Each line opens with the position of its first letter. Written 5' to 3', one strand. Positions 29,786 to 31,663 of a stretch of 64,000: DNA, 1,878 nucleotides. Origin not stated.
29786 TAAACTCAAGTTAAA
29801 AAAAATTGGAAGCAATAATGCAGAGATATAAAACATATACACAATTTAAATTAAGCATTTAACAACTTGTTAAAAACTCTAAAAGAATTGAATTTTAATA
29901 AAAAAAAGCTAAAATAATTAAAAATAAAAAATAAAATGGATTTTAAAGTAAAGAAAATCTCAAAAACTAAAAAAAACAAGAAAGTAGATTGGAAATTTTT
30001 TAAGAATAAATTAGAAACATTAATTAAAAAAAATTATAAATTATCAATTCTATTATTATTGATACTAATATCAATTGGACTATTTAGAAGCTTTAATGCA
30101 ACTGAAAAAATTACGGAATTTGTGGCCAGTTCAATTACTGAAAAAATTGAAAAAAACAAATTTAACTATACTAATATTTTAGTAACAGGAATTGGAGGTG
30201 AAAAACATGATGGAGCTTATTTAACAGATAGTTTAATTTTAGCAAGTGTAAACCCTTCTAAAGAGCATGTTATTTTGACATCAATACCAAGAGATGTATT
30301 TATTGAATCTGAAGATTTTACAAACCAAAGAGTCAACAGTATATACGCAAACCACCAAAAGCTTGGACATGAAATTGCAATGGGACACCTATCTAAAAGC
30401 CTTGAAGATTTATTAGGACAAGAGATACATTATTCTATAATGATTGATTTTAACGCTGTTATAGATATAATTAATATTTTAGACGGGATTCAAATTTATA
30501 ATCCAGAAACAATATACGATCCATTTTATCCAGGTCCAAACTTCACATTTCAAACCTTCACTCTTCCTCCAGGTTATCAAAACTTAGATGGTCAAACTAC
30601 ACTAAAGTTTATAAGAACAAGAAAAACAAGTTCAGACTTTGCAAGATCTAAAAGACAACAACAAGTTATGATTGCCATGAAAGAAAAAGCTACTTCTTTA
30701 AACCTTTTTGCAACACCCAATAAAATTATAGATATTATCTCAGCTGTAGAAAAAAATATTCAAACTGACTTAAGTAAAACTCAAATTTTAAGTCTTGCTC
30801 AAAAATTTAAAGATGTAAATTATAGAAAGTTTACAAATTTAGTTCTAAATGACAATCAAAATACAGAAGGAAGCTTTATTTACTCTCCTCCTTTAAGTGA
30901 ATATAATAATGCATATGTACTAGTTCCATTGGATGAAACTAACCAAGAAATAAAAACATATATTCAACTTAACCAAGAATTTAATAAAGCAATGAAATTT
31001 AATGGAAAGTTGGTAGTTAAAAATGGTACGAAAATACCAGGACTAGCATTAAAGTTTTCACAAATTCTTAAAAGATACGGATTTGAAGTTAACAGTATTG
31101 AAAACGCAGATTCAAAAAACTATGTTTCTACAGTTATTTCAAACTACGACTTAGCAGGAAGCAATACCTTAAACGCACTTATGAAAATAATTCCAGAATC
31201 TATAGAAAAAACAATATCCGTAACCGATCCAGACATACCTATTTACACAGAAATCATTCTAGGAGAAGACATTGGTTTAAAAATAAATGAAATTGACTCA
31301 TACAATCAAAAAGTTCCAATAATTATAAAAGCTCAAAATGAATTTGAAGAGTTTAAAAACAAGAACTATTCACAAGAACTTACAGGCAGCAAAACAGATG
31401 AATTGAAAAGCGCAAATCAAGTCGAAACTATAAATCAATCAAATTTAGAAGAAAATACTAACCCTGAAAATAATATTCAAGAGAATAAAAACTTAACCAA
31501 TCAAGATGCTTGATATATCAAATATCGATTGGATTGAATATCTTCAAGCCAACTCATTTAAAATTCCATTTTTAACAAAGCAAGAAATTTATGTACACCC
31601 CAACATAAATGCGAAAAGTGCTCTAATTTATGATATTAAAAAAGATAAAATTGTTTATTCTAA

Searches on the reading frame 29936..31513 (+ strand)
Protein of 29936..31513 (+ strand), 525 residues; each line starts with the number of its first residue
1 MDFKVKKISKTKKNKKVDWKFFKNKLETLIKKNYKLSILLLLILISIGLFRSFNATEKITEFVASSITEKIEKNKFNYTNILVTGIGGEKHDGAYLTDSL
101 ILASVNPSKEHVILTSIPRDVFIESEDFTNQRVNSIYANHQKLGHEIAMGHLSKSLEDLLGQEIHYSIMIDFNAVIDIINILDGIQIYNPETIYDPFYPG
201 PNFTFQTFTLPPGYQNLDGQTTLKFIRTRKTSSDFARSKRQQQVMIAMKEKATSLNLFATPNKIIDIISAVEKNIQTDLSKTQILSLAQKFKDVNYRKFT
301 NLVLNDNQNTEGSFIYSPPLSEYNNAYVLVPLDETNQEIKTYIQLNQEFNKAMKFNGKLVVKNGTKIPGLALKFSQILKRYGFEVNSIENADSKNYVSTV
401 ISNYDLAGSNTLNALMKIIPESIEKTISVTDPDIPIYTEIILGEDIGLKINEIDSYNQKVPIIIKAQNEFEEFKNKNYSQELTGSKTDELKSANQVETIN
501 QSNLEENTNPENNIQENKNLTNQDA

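Call 36: search_protein_families(library=pfam, proteins=[window:29936-31513:+], max_evalue=0.01)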
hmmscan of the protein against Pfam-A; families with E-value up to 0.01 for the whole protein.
window:29936-31513:+ (525 aa): 2 families
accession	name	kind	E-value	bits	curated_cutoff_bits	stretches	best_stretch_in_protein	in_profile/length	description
PF03816.19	LytR_cpsA_psr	-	9.3e-29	101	24.6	1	97-253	2-149/150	LytR_cpsA_psr family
PF13399.11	LytR_C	-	1.2e-08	36.2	22.2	1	360-445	5-85/86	LytR cell envelope-related transcriptional attenuator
